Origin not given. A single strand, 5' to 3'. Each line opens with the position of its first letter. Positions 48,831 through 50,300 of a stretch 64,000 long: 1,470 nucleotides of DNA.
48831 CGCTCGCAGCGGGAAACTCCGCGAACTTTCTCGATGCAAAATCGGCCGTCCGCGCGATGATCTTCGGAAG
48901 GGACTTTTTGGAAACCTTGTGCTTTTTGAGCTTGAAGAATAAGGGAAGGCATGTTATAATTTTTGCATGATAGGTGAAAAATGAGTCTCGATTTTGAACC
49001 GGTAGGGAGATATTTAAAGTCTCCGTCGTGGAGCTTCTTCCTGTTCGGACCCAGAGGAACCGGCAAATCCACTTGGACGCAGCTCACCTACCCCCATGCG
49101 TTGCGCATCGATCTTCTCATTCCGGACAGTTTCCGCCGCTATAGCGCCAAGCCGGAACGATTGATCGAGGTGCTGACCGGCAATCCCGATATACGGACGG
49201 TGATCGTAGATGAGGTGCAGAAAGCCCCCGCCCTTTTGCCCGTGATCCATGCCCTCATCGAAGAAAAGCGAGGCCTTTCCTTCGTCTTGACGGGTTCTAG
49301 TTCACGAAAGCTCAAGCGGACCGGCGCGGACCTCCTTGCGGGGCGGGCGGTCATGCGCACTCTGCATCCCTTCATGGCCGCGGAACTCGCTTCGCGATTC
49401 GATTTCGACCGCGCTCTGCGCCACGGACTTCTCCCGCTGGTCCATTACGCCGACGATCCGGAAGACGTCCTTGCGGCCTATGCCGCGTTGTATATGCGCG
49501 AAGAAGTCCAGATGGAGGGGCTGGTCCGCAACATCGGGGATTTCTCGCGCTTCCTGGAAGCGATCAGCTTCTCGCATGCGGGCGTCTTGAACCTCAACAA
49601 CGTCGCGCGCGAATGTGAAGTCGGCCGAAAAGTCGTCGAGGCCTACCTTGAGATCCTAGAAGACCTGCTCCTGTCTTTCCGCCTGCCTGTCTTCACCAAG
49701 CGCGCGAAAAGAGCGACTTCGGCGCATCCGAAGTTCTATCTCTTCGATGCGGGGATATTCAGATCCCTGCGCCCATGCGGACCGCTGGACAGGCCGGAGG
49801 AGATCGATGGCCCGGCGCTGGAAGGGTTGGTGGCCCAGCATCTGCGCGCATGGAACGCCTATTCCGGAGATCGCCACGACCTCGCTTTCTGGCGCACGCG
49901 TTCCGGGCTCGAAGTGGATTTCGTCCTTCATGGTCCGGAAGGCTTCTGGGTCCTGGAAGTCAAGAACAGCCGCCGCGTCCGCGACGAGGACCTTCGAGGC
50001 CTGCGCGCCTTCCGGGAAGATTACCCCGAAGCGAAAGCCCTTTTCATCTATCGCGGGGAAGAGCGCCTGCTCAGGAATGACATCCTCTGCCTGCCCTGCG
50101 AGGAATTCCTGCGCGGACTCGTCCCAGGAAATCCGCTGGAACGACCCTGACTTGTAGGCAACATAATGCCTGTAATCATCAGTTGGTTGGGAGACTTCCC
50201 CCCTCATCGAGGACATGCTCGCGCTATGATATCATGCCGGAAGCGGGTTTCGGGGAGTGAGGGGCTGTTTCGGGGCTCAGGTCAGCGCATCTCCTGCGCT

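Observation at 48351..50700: Low-GC accessory patch with NlpC/P60 lipoprotein, a DUF4143 AAA ATPase under a near-consensus sigma70 promoter, and an IS91 transposase relic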

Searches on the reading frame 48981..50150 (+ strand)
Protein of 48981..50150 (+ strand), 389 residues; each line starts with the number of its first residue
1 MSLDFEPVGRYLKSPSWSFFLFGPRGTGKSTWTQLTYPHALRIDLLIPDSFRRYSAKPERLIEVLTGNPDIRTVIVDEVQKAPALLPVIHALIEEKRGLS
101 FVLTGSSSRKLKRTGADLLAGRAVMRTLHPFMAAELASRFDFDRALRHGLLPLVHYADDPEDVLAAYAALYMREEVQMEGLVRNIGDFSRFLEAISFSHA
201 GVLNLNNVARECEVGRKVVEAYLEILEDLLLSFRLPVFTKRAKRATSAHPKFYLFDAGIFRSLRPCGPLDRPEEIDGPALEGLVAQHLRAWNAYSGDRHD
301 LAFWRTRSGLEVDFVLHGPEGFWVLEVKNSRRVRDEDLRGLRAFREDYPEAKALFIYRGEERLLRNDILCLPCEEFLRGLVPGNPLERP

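Call 5: search_protein_families(library=pfam, proteins=[window:48981-50150:+], max_evalue=0.01)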
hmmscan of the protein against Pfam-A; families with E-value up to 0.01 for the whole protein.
window:48981-50150:+ (389 aa): 3 families
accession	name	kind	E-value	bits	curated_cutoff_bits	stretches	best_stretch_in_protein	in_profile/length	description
PF13635.12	DUF4143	-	3.6e-30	105.3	28.1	1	176-329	4-159/160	Domain of unknown function (DUF4143)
PF13173.12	AAA_14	-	1e-17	64.7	27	1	20-136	6-128/129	AAA domain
PF08378.17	NERD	-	0.0037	18.2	22.1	1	283-332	8-59/111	Nuclease-related domain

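Call 9: find_encoding_contigs(protein=window:48981-50150:+, flank=10000, max_places=8)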
Protein window:48981-50150:+ (389 aa): 4 contigs read that carry it; 3 places shown.
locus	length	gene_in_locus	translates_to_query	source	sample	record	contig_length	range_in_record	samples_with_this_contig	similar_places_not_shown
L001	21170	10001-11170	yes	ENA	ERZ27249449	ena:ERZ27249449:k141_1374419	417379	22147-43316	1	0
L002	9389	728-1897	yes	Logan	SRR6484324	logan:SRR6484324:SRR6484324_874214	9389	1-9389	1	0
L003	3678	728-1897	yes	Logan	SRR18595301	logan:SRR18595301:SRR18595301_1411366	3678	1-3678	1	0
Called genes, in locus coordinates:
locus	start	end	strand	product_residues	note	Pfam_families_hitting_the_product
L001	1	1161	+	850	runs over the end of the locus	PF13620:CarboxypepD_reg, PF13715:CarbopepD_reg_2 (weak), PF22904:NOMO1-like_2nd (faint)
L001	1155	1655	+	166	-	PF07963:N_methyl (weak)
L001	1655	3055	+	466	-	-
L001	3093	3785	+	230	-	PF13521:AAA_28, PF02223:Thymidylate_kin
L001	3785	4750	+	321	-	PF13177:DNA_pol3_delta2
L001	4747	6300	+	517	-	PF00133:tRNA-synt_1, PF01406:tRNA-synt_1e, PF01921:tRNA-synt_1f (faint), PF09334:tRNA-synt_1g, PF00133:tRNA-synt_1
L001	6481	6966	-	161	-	PF08843:AbiEii (weak)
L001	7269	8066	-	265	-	PF01066:CDP-OH_P_transf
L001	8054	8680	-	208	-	PF02666:PS_Dcarbxylase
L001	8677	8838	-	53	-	-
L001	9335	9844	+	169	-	PF00877:NLPC_P60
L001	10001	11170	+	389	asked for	PF13173:AAA_14, PF13635:DUF4143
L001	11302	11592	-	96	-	PF04986:Y2_Tnp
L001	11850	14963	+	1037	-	PF12705:PDDEXK_1, PF09810:Exo5 (faint), PF12705:PDDEXK_1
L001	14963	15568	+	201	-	-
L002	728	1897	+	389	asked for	PF13173:AAA_14, PF13635:DUF4143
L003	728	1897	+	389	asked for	PF13173:AAA_14, PF13635:DUF4143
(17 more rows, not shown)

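Call 20: search_protein_families(library=padloc, proteins=[window:48981-50150:+], max_evalue=0.01)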
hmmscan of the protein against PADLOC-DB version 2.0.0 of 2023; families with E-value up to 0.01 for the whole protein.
window:48981-50150:+ (389 aa): 7 families
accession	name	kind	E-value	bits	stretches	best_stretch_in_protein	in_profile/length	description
PDLC04790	PDC-S01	-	2.1e-52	176.3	2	160-375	195-416/422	-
PDLC04789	PDC-S01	-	6.2e-35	118.9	1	19-358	20-366/375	-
PDLC04787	PDC-S01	-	2.1e-22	77.6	1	23-378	34-407/412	-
PDLC04791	PDC-S01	-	8.5e-19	65.5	2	218-359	241-378/395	-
PDLC04786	PDC-S01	-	6.4e-10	36.4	1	246-350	302-404/439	-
PDLC04788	PDC-S01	-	3.2e-08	30.9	1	272-360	324-410/448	-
PDLC04792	PDC-S01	-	8.6e-05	19.3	0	272-335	332-390/452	-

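Call 21: search_protein_families(library=ncbifam, proteins=[window:48981-50150:+], max_evalue=0.01)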
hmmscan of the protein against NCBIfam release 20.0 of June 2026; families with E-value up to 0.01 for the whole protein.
window:48981-50150:+ (389 aa): 0 families

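Call 36: search_solved_structures(query=window:48981-50150:+, max_evalue=0.01)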
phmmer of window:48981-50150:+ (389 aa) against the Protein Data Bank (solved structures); distinct sequences matched with E-value up to 0.01: 0.

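Call 38: find_homologous_proteins(query=window:48981-50150:+, max_evalue=1e-20)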
Query window:48981-50150:+ (389 aa): 8000 proteins with E <= 1e-20 among 8000 candidates; the best 120 are listed.
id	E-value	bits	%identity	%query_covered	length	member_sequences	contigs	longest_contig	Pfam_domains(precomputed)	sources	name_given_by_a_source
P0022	3.8e-261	884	100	100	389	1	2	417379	PF13173.13,PF13635.13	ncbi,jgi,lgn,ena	ncbi:MAG: AAA family ATPase [Elusimicrobiota bacterium]|jgi:predicted AAA+ superfamily ATPase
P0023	9.1e-202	688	79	98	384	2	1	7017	PF13173.13,PF13635.13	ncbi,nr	ncbi:MAG: ATP-binding protein [Elusimicrobia bacterium]|nr:ATP-binding protein [Elusimicrobiota bact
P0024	1.8e-200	684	77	99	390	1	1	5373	PF13173.13,PF13635.13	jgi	-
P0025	1.0e-199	682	77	98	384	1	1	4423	PF13173.13,PF13635.13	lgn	-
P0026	4.4e-199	679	78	98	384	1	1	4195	PF13173.13,PF13635.13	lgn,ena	-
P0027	5.8e-199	679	78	98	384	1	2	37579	PF13173.13,PF13635.13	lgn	-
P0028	9.1e-199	678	77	98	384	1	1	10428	PF13173.13,PF13635.13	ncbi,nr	ncbi:MAG: ATP-binding protein [Elusimicrobia bacterium]|nr:ATP-binding protein [Elusimicrobiota bact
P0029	3.6e-196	670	76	98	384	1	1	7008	PF13173.13,PF13635.13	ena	-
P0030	9.7e-196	668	76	98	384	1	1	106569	PF13173.13,PF13635.13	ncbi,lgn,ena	-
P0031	1.3e-194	665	77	98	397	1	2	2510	PF13173.13,PF13635.13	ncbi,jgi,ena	-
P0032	4.8e-194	663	76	98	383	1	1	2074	PF13173.13,PF13635.13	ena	-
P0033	1.8e-193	661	76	98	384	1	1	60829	PF13173.13,PF13635.13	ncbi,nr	ncbi:MAG: ATP-binding protein [Elusimicrobia bacterium]|nr:ATP-binding protein [Elusimicrobiota bact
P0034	1.6e-191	655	74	98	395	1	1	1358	PF13173.13,PF13635.13,PF00004.36,PF13401.13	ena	-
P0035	1.7e-191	655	75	98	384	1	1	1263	PF13173.13,PF13635.13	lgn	-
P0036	9.0e-191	652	75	98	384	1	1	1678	PF13173.13,PF13635.13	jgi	-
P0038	1.0e-189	649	75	99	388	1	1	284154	PF13173.13,PF13635.13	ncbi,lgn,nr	ncbi:MAG: ATP-binding protein [Elusimicrobia bacterium]|nr:ATP-binding protein [Elusimicrobiota bact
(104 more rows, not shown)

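Call 39: find_encoding_contigs(protein=P0030, flank=8000, max_places=2)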
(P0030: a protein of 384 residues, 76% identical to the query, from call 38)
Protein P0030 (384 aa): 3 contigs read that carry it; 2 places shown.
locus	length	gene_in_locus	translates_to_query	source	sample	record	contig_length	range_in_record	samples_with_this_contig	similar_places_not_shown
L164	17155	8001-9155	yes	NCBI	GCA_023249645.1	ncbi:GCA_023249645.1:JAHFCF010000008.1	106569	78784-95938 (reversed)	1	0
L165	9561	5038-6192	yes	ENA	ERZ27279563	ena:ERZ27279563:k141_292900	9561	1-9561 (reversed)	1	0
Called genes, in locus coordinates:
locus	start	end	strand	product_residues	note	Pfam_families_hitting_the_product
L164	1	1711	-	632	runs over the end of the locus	PF00109:ketoacyl-synt, PF02801:Ketoacyl-synt_C, PF00109:ketoacyl-synt (weak)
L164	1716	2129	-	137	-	PF01850:PIN (weak), PF13470:PIN_3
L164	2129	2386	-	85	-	PF16762:RHH_6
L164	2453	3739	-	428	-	PF02310:B12-binding, PF04055:Radical_SAM (weak)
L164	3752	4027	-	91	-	PF00550:PP-binding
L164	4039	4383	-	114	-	-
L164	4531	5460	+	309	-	PF03279:Lip_A_acyltrans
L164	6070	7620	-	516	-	-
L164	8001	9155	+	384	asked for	PF13173:AAA_14, PF13635:DUF4143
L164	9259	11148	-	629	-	-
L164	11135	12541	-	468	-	-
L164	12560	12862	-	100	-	PF22600:MTPAP-like_central (weak), PF01909:NTP_transf_2, PF18765:Polbeta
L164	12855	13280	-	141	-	PF08780:NTase_sub_bind, PF01934:HepT-like (weak)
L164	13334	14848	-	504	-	-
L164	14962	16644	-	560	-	-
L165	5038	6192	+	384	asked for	PF13173:AAA_14, PF13635:DUF4143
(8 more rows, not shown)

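Call 40: find_encoding_contigs(protein=P0038, flank=8000, max_places=2)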
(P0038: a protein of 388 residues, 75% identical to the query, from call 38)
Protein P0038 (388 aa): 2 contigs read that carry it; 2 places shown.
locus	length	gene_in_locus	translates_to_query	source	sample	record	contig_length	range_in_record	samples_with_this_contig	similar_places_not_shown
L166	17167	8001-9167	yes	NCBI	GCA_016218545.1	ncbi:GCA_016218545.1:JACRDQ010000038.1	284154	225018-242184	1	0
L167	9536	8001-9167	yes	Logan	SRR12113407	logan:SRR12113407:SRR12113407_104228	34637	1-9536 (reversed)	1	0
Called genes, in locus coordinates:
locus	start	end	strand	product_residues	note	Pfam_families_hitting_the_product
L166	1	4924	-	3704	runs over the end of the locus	PF17957:Big_7 (weak), PF13620:CarboxypepD_reg (weak), PF05593:RHS_repeat (weak), PF05593:RHS_repeat, PF25023:TEN_YD-shell, PF25023:TEN_YD-shell, PF05593:RHS_repeat, PF25023:TEN_YD-shell, +7 more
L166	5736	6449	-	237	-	PF00072:Response_reg, PF00486:Trans_reg_C (weak)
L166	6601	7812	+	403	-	PF13173:AAA_14, PF13635:DUF4143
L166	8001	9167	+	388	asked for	PF13173:AAA_14, PF13635:DUF4143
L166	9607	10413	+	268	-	PF01012:ETF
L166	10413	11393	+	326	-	PF01012:ETF, PF00766:ETF_alpha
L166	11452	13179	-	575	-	PF13646:HEAT_2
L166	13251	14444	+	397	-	PF00563:EAL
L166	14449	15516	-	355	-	PF00437:T2SSE, PF25199:nSTAND_NTPase5 (weak)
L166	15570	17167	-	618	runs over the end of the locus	PF00924:MS_channel_2nd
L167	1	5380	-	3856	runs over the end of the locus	PF17957:Big_7 (weak), PF05593:RHS_repeat, PF25023:TEN_YD-shell, PF25023:TEN_YD-shell, PF05593:RHS_repeat, PF25023:TEN_YD-shell, PF05593:RHS_repeat, PF25023:TEN_YD-shell, +7 more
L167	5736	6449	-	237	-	PF00072:Response_reg, PF00486:Trans_reg_C (weak)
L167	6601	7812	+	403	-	PF13173:AAA_14, PF13635:DUF4143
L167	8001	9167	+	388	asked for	PF13173:AAA_14, PF13635:DUF4143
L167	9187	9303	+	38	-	-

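Call 41: find_encoding_contigs(protein=P0033, flank=8000, max_places=2)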
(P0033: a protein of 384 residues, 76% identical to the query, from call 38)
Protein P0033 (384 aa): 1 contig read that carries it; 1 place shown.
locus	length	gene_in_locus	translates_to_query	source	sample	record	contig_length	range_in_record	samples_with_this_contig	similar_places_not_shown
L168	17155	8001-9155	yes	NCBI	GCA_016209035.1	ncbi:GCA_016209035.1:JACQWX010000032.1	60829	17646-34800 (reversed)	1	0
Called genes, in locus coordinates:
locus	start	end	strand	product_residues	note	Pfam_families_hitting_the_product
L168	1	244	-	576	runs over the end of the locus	PF00501:AMP-binding, PF13193:AMP-binding_C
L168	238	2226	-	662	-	PF00109:ketoacyl-synt, PF02801:Ketoacyl-synt_C, PF00109:ketoacyl-synt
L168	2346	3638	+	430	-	PF13173:AAA_14, PF13635:DUF4143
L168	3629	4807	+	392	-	-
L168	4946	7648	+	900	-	-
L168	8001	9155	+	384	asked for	PF13173:AAA_14, PF13635:DUF4143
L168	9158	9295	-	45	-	-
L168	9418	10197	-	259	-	PF08843:AbiEii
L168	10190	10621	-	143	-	-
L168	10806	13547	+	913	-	-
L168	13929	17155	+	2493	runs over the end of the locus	-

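Call 42: find_encoding_contigs(protein=P0027, flank=8000, max_places=2)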
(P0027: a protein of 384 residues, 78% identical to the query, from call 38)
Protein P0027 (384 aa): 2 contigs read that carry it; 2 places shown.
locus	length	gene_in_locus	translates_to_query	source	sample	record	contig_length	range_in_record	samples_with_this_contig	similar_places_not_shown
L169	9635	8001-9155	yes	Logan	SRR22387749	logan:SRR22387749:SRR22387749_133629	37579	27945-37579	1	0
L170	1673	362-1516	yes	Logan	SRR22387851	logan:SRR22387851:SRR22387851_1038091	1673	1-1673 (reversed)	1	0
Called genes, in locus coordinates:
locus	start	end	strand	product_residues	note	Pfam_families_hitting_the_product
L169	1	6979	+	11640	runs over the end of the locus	?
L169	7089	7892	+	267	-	PF01841:Transglut_core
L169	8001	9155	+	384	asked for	PF13173:AAA_14, PF13635:DUF4143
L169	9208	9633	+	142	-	?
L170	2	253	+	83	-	?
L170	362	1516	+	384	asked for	PF13173:AAA_14, PF13635:DUF4143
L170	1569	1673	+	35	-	?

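Call 70: predict_structure(alignment_id=A5)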
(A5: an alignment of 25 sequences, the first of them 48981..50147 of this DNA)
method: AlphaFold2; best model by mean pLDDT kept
length: 389 residues; sequences in the alignment: 25
mean_pLDDT: 64.3   pTM: 0.40
mean pLDDT of the five models: 64.3, 63.8, 62.3, 60.3, 56.3
residues with pLDDT >= 90: 77; 70-90: 96; 50-70: 84; < 50: 132
segments of 3 or more residues with pLDDT < 50: 1-13, 111-140, 142-157, 162-182, 196-203, 228-269
pLDDT, mean of each block of 10 residues (from residue 1): 35 60 63 83 92 92 91 89 81 79 68 40 33 41 44 44 47 44 52 48 57 67 53 34 32 31 37 58 63 70 78 86 90 92 93 92 93 83 72
secondary structure, 60 per line:
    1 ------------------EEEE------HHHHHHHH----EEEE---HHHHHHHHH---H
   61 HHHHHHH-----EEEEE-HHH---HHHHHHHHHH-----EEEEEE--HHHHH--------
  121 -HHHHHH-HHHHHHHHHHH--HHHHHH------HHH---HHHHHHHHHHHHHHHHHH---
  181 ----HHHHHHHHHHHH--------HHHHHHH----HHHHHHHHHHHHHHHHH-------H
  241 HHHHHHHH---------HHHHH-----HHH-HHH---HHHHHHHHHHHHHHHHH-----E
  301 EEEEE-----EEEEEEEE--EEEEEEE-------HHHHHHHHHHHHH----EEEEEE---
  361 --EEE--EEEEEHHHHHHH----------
elements in order: E19-22 H29-36 E41-44 H48-56 H60-67 E73-77 H85-94 E100-105 H108-112 H122-127 H129-139 H142-147 H160-177 H185-196 H205-211 H216-232 H240-248 H258-262 H278-294 E300-305 E311-318 E321-327 H335-347 E352-357 E363-365 E368-372 H373-379

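Call 73: fold_search(model_id=the predicted structure, library=pdb)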
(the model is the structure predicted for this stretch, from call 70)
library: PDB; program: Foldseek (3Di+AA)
matches with E <= 10: 799; with E <= 0.001: 0
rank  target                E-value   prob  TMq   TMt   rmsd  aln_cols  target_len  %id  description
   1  1xmx                  1.3e-03  0.90  0.21  0.22  25.9       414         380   14  Crystal structure of protein VC1899 from Vibrio cholerae (released 2004-11-16)
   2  9dx5_F                2.2e-03  0.99  0.20  0.28  13.9       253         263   15  EcRuvB T102R hexamer assembly (released 2026-01-21)
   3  8btg_B                2.3e-03  0.87  0.17  0.20  17.7       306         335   14  Cryo-EM structure of the bacterial replication origin opening basal unwinding system (released 2024-02-14)
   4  8zrs_D                2.9e-03  0.97  0.21  0.27  20.2       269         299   17  Crystal structure of Skd3, AAA+ only (released 2025-06-11)
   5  9dx4_C                3.1e-03  0.96  0.19  0.24  15.2       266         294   16  EcRuvB T102R mutant (released 2026-01-21)
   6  9dx4_B                3.1e-03  0.96  0.19  0.24  14.3       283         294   17  EcRuvB T102R mutant (released 2026-01-21)
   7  2qpo_D                3.8e-03  1.00  0.19  0.44   5.3       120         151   21  Thermotoga Maritima Thymidine Kinase in the apo form (released 2007-10-16)
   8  8thb_C                4.1e-03  0.91  0.17  0.19  12.9       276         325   16  Structure of the Saccharomyces cerevisiae PCNA clamp unloader Elg1-RFC complex (released 2024-05-22)
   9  9dx4_D                5.4e-03  0.87  0.19  0.24  14.3       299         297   16  EcRuvB T102R mutant (released 2026-01-21)
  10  8zrs_L                7.9e-03  0.99  0.20  0.26  12.5       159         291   22  Crystal structure of Skd3, AAA+ only (released 2025-06-11)
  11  8zrs_F                7.9e-03  0.87  0.21  0.26  18.6       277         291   17  Crystal structure of Skd3, AAA+ only (released 2025-06-11)
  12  8zrs_I                7.9e-03  0.82  0.20  0.26  21.1       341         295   14  Crystal structure of Skd3, AAA+ only (released 2025-06-11)
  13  8fs8_E                8.4e-03  0.82  0.20  0.23  15.0       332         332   14  Structure of S. cerevisiae Rad24-RFC loading the 9-1-1 clamp onto a 5-nt gapped DNA (9-1-1 encircling fully bound DNA) (released 2023-06-14)
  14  8s0c_D                8.4e-03  0.80  0.21  0.22  19.3       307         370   12  H. sapiens ORC1-5 bound to double stranded DNA as part of the MCM-ORC complex (released 2024-10-02)
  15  9nlz_F                8.4e-03  0.44  0.17  0.15  20.2       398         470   10  Y20S (Sec18-Sec17-Sec9-Sso1-Snc1) EDTA - Class 8 (released 2025-10-01)
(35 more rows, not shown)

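Call 78: find_encoding_contigs(protein=P0023, flank=7000, max_places=2)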
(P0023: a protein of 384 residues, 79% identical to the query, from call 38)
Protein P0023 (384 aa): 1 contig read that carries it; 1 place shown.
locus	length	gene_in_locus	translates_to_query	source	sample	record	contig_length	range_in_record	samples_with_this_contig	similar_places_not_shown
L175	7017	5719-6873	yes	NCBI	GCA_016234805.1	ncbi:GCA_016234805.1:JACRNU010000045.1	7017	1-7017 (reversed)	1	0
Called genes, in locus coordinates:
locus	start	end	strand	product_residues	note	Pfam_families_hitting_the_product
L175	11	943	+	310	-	PF13174:TPR_6 (faint), PF13176:TPR_7 (faint), PF13181:TPR_8 (faint), PF13374:TPR_10 (faint), PF00515:TPR_1, PF07719:TPR_2 (weak), PF13424:TPR_12 (weak), PF13414:TPR_11 (weak), +4 more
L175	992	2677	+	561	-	PF19289:PmbA_TldD_3rd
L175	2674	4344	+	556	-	PF19289:PmbA_TldD_3rd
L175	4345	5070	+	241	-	PF09394:Inhibitor_I42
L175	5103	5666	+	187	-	-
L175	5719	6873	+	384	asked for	PF13173:AAA_14, PF13635:DUF4143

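Call 79: find_encoding_contigs(protein=P0028, flank=8000, max_places=2)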
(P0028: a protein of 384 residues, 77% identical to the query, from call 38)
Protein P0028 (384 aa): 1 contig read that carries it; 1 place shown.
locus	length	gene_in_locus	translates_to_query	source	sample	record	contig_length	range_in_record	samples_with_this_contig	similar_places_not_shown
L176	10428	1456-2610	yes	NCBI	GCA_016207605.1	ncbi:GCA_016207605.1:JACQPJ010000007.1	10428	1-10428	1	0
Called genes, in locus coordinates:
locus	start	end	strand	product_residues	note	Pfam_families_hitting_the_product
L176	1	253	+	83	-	PF14748:P5CR_dimer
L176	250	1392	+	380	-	PF01612:DNA_pol_A_exo1, PF00570:HRDC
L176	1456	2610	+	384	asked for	PF13173:AAA_14, PF13635:DUF4143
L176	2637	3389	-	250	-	PF03544:TonB_C (weak)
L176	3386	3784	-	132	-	PF02472:ExbD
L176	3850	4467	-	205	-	PF01618:MotA_ExbB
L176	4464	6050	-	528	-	PF02985:HEAT (faint), PF13646:HEAT_2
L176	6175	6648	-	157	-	-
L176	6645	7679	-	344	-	PF04055:Radical_SAM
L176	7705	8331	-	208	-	PF02308:MgtC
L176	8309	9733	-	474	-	PF01266:DAO (faint), PF01593:Amino_oxidase, PF13450:NAD_binding_8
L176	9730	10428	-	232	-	PF01208:URO-D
